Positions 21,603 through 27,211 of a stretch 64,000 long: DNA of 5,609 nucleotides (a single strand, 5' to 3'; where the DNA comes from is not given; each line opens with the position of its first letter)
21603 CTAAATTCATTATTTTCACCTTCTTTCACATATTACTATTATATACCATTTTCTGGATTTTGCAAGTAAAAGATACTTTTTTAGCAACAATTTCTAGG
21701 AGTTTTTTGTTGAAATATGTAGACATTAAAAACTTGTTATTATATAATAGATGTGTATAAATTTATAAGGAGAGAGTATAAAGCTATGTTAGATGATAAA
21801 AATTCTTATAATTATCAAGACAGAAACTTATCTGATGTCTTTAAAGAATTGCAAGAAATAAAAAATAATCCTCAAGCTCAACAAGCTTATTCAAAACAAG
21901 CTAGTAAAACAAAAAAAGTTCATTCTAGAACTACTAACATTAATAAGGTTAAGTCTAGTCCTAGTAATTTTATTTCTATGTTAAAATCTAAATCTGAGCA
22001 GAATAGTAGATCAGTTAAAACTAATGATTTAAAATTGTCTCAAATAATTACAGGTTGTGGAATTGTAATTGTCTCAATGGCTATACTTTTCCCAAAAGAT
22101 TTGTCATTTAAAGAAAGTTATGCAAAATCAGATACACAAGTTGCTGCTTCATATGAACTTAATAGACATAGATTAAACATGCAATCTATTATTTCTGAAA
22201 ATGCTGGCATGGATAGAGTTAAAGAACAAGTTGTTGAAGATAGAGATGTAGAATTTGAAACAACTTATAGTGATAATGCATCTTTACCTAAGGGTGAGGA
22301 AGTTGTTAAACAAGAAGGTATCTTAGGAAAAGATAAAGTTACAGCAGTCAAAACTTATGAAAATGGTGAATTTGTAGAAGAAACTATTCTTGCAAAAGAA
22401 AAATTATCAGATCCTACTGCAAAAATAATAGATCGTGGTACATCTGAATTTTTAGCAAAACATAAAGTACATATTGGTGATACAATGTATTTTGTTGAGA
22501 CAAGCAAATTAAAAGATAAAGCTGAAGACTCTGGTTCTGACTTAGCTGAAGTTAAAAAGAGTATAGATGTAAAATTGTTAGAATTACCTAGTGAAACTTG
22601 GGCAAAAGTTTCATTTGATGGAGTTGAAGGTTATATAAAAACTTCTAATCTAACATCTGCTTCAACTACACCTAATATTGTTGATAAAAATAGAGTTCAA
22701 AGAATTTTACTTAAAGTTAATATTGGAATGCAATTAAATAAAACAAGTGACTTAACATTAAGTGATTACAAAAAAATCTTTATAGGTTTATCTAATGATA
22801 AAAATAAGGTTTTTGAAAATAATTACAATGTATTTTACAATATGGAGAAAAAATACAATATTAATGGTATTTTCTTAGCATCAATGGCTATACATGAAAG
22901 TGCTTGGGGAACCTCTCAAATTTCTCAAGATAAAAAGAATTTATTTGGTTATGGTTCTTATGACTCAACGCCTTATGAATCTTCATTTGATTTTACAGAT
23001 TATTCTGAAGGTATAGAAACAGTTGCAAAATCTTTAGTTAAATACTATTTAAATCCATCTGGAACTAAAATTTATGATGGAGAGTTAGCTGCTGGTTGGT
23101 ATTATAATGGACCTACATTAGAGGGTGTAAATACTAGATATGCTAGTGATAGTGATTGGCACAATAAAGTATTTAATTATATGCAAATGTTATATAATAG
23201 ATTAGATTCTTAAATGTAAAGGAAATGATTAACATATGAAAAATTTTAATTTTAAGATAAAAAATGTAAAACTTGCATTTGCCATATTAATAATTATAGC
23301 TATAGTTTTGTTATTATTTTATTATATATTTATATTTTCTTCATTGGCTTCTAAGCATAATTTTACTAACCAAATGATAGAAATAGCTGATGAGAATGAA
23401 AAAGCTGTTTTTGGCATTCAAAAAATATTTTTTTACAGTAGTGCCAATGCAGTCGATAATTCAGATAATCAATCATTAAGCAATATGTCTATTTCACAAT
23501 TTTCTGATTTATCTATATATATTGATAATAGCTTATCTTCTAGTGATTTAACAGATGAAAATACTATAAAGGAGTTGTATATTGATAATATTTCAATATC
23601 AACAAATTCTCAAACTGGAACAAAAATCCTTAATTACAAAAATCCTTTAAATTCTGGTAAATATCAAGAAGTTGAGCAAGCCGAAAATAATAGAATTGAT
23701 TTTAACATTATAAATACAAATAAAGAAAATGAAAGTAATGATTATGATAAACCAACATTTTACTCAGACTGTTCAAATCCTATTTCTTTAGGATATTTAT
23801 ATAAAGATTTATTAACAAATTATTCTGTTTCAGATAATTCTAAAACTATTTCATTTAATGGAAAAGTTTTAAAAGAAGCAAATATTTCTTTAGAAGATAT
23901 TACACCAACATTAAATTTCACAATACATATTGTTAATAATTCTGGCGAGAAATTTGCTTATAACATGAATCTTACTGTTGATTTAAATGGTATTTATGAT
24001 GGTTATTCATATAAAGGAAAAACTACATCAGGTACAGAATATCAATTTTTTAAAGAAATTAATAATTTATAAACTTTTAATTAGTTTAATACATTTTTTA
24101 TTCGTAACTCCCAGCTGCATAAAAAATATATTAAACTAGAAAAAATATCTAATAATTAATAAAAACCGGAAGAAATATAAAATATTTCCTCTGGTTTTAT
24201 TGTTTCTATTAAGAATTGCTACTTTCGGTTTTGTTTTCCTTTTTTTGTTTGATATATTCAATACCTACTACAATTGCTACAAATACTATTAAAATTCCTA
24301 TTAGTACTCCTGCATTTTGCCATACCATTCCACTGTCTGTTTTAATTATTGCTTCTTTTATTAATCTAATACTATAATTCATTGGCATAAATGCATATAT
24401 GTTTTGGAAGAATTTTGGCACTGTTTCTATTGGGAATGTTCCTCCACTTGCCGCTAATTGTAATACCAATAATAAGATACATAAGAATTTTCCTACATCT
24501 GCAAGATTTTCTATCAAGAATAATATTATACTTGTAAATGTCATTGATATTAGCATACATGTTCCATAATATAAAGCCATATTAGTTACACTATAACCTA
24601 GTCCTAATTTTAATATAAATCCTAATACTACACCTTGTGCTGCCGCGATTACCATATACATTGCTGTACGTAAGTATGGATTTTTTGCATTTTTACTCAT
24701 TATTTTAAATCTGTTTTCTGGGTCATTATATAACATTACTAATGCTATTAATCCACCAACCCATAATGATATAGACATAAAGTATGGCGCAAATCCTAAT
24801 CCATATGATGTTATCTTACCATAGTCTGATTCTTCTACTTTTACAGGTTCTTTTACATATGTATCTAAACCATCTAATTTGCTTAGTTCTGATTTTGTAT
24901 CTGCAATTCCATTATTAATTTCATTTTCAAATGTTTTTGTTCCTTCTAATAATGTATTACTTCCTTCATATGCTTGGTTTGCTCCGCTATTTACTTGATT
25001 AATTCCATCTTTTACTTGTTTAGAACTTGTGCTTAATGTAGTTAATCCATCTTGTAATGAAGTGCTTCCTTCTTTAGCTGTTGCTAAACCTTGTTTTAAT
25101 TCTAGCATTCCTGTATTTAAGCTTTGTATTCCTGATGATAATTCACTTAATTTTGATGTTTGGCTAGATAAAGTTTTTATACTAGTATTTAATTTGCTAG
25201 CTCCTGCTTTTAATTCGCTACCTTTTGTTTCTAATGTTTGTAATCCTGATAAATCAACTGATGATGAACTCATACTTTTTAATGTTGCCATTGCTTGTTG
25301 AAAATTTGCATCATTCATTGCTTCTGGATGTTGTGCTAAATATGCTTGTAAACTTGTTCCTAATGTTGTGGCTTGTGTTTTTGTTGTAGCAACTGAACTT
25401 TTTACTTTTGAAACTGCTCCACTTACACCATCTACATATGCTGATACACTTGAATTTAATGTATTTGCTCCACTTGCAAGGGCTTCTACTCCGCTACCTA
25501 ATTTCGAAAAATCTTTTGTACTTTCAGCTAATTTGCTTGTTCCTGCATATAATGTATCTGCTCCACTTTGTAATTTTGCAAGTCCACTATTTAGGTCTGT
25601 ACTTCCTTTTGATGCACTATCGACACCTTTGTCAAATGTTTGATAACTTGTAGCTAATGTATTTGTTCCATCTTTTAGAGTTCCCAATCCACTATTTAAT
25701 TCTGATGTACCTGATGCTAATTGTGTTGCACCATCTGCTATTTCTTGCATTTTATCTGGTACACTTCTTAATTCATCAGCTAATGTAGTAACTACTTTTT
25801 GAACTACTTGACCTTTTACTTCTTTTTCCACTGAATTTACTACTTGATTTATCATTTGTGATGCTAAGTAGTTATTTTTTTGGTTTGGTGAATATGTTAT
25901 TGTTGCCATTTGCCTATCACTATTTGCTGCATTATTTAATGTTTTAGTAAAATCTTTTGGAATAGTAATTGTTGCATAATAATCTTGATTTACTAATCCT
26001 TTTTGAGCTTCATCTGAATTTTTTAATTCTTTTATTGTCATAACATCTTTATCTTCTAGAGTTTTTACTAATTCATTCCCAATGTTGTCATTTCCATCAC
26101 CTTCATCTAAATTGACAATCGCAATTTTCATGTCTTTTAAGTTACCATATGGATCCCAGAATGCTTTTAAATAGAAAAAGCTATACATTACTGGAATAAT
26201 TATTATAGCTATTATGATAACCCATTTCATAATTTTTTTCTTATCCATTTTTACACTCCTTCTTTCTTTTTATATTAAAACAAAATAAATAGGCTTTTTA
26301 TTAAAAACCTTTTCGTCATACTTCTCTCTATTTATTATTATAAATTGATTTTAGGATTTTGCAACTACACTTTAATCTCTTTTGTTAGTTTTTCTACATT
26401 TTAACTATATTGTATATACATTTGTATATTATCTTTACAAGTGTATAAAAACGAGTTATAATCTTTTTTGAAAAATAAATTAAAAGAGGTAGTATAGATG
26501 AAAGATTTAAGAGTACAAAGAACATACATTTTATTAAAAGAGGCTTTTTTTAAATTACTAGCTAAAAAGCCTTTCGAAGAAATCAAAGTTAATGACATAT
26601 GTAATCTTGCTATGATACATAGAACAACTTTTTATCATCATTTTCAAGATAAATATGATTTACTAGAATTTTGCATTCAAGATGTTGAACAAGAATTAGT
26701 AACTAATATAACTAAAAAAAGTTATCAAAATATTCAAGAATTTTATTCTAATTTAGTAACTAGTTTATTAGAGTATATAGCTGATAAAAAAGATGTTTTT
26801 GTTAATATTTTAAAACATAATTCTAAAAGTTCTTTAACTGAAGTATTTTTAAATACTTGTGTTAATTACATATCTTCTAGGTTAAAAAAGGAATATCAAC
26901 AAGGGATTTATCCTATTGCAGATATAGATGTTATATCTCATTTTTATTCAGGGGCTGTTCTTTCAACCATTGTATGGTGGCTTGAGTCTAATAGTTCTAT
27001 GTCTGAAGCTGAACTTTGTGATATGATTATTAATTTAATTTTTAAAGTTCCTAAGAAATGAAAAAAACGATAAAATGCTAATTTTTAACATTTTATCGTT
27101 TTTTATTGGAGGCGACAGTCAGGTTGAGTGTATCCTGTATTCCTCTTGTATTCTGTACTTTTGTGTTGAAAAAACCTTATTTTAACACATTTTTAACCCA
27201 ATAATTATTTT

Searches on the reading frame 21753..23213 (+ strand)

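Call 62: search_protein_families(library=pfam, proteins=[window:21753-23213:+], max_evalue=0.001)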
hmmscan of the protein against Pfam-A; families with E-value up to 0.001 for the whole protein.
window:21753-23213:+ (486 aa): 2 families
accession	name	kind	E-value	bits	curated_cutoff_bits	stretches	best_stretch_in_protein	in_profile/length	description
PF07501.17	G5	-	1.2e-16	61.1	23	1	157-230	1-74/75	G5 domain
PF01832.25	Glucosaminidase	-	3.7e-14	53.9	30.2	1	360-481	3-122/123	Mannosyl-glycoprotein endo-beta-N-acetylglucosaminidase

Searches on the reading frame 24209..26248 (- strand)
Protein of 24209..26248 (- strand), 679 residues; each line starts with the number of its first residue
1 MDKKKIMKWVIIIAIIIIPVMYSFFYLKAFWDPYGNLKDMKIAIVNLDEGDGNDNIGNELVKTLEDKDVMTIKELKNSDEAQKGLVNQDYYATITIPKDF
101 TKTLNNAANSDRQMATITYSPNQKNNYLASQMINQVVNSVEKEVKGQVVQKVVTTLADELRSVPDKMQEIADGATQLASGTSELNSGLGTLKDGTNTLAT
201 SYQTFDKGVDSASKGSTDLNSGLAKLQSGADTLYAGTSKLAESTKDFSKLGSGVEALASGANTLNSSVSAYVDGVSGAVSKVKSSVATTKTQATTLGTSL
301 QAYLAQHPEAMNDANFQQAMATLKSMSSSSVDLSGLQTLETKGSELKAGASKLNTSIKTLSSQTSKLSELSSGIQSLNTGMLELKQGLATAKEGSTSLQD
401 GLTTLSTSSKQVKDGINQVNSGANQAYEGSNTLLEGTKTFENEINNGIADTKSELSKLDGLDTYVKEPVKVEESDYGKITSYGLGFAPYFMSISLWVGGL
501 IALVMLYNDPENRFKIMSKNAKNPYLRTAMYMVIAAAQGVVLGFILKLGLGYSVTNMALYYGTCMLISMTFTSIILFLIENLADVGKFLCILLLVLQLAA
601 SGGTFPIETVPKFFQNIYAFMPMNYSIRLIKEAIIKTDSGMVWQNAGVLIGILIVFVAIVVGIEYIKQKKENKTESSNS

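Call 62: search_protein_families(library=pfam, proteins=[window:24209-26248:-], max_evalue=0.001)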
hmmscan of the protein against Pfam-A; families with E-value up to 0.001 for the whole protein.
window:24209-26248:- (679 aa): 5 families
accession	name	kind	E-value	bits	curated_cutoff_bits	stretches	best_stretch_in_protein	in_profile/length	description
PF12698.13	ABC2_membrane_3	-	6.5e-25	88.4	31.6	1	9-660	6-345/347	ABC-2 family transporter protein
PF12051.14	DUF3533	-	2.3e-11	43.7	27.6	1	11-162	3-170/380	Protein of unknown function (DUF3533)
PF01061.29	ABC2_membrane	-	1.9e-06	28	26.9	1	529-630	101-206/211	ABC-2 type transporter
PF05478.16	Prominin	-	5.4e-05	21.9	34.3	0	365-482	232-342/799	Prominin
PF06419.17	COG6_N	-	0.00025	21.6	27.4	0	356-413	31-88/114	Conserved oligomeric complex COG6, N-terminal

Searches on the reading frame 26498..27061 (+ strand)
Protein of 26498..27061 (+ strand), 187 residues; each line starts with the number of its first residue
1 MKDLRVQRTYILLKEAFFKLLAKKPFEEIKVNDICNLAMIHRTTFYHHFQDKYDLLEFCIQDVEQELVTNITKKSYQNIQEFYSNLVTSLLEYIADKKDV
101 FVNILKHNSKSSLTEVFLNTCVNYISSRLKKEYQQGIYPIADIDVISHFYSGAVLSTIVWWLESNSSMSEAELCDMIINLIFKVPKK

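Call 62: search_protein_families(library=pfam, proteins=[window:26498-27061:+], max_evalue=0.001)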
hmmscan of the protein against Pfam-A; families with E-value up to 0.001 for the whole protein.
window:26498-27061:+ (187 aa): 2 families
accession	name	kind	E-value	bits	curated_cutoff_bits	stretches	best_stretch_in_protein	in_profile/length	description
PF14278.11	TetR_C_8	-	1.6e-13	51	26.1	1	86-181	6-101/103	Transcriptional regulator C-terminal region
PF00440.29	TetR_N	-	6.2e-07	29.5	24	1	18-57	6-45/47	Bacterial regulatory proteins, tetR family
